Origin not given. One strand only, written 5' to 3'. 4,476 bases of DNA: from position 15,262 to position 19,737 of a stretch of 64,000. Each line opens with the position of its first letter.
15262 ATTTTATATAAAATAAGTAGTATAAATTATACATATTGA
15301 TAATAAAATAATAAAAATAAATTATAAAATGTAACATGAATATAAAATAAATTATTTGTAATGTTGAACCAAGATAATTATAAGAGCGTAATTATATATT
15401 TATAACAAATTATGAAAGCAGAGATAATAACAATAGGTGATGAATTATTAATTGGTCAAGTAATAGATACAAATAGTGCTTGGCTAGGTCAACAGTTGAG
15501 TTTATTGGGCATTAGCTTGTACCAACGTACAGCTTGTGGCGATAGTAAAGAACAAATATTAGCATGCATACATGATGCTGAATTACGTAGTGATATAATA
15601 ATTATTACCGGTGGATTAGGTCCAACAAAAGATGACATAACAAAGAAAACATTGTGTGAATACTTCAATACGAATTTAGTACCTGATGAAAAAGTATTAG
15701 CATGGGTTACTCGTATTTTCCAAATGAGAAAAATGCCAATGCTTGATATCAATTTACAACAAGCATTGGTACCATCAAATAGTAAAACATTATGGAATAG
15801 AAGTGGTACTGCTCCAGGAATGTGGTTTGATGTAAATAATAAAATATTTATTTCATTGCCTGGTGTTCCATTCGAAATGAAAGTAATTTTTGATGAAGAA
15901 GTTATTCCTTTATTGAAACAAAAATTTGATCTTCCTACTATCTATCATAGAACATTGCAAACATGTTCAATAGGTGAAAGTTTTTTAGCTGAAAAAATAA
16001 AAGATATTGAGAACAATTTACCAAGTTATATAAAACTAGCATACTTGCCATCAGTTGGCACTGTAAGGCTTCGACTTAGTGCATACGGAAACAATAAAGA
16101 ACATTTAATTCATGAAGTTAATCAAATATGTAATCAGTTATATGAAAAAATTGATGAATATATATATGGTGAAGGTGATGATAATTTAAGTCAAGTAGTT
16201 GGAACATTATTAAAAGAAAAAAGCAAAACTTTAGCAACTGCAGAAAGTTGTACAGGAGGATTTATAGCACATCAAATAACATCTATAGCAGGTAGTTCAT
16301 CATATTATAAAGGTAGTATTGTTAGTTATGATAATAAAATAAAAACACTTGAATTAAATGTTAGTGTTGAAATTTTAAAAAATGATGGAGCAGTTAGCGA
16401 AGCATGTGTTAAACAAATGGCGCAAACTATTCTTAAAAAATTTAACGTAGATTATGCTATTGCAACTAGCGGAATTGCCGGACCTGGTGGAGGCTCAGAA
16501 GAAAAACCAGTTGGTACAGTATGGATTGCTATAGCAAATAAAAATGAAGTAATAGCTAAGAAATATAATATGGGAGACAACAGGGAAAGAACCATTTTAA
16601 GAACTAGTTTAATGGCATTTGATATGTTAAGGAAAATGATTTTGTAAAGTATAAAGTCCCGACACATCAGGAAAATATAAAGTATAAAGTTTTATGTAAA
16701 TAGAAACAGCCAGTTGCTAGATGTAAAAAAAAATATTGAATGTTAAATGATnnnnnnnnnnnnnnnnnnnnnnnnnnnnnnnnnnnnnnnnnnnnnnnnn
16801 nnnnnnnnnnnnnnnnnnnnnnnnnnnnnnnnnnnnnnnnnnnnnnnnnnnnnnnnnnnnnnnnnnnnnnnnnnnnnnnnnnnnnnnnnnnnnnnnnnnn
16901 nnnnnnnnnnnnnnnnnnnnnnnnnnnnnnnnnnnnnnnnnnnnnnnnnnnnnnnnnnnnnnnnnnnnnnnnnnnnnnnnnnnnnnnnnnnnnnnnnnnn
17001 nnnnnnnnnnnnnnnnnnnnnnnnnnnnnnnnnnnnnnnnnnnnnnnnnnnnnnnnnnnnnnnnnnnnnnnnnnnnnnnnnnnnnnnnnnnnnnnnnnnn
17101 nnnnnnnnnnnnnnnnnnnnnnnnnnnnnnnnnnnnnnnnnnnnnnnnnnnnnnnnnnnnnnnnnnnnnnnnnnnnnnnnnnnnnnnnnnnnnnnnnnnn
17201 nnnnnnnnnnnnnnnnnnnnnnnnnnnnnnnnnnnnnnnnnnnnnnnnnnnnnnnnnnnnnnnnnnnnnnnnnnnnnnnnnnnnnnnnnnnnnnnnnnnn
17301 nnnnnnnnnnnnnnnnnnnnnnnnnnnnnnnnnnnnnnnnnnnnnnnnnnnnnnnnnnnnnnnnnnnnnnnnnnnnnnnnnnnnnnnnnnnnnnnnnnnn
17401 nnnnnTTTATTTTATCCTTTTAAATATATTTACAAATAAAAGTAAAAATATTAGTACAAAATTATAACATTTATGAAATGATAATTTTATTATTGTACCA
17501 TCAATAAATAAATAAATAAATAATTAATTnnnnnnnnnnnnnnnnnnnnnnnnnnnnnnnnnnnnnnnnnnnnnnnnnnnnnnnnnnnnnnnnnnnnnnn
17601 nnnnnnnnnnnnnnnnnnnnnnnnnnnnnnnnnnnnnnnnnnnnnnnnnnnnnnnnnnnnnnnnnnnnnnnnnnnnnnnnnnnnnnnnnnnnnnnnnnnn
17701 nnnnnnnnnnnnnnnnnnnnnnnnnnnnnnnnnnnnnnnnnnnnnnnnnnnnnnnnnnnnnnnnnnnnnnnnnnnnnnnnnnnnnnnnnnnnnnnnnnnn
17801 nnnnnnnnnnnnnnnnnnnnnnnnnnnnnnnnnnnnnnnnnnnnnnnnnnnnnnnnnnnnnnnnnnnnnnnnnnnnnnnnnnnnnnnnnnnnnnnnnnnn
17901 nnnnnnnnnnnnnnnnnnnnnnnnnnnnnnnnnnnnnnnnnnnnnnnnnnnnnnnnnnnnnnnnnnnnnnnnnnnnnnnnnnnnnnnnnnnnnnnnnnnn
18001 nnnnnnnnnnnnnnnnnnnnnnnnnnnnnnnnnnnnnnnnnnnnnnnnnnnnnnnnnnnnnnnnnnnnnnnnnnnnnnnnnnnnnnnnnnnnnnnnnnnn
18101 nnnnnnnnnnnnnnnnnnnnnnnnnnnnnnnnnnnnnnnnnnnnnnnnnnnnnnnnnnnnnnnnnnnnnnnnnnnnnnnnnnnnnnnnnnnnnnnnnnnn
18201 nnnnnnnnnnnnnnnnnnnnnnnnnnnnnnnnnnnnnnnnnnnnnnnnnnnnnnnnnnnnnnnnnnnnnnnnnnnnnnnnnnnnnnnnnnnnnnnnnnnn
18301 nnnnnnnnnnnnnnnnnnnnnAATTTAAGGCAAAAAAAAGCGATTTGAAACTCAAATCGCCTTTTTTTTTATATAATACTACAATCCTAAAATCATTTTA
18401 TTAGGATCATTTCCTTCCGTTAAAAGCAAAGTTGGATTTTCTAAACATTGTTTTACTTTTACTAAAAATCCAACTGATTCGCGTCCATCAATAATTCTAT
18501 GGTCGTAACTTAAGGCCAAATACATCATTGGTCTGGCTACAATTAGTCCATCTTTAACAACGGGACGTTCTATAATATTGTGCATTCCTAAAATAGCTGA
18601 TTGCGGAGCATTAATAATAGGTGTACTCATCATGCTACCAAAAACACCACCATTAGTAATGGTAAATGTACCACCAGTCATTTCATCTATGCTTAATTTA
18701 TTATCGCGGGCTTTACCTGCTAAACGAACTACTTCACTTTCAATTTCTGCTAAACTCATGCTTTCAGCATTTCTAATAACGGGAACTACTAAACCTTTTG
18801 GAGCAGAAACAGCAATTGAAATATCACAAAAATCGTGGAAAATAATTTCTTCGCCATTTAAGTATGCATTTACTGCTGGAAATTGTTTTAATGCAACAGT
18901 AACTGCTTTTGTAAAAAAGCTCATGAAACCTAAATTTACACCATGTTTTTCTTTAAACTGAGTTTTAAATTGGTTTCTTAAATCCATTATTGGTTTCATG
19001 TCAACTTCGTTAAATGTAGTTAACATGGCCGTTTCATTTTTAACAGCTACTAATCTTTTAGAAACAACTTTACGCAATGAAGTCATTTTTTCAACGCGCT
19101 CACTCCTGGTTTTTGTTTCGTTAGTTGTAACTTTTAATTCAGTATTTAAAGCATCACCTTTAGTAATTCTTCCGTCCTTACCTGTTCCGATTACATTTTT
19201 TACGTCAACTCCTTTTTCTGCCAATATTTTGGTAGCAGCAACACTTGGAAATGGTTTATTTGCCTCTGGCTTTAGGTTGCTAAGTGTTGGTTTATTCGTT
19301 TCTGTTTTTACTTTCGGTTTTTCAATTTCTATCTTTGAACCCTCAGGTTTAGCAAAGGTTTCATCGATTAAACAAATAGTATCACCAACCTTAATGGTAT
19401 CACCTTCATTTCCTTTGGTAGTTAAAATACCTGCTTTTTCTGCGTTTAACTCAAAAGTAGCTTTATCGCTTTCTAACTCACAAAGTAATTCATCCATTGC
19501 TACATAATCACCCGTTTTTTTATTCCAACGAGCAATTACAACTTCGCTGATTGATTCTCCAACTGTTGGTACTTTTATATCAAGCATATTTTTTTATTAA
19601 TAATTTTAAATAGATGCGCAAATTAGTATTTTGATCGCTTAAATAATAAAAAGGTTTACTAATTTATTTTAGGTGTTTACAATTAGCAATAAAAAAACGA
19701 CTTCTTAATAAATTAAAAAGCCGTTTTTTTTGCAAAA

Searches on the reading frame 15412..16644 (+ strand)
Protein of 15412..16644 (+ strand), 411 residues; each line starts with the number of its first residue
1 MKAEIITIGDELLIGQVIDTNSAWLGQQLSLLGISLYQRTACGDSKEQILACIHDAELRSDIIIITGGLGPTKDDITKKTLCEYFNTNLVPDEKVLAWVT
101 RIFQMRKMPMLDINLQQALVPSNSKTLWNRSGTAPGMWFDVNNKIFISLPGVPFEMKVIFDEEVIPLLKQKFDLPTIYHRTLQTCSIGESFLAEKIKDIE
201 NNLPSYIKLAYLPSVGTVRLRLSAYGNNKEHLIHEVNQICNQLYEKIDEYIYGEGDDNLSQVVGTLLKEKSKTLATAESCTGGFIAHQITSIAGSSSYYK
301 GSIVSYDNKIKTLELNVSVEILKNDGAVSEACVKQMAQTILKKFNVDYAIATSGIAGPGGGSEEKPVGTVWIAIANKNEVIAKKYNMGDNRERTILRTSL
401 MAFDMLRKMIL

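Call 85: search_protein_families(library=pfam, proteins=[window:15412-16644:+], max_evalue=0.00001)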
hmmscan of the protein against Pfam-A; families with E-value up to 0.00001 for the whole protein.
window:15412-16644:+ (411 aa): 3 families
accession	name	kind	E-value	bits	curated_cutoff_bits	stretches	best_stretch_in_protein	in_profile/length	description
PF02464.23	CinA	-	1.1e-54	184.7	23.5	1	257-410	2-155/155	Competence-damaged protein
PF00994.29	MoCF_biosynth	-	5.9e-33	114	26.6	1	4-169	1-143/144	Probable molybdopterin binding domain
PF18146.6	CinA_KH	-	5e-14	52.6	27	1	179-253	1-73/73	Damage-inducible protein CinA KH domain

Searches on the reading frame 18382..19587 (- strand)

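Call 85: search_protein_families(library=pfam, proteins=[window:18382-19587:-], max_evalue=0.00001)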
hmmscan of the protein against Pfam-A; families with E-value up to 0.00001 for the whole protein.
window:18382-19587:- (402 aa): 3 families
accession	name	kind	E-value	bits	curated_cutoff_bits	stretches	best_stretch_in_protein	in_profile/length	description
PF00198.28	2-oxoacid_dh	-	3.1e-85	285.7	23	1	162-389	3-231/232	2-oxoacid dehydrogenases acyltransferase (catalytic domain)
PF00364.28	Biotin_lipoyl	-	2.2e-16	59.9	22.1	1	3-74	2-73/73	Biotin-requiring enzyme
PF02817.22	E3_binding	-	3.6e-08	33.9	23.7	1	117-146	6-35/36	e3 binding domain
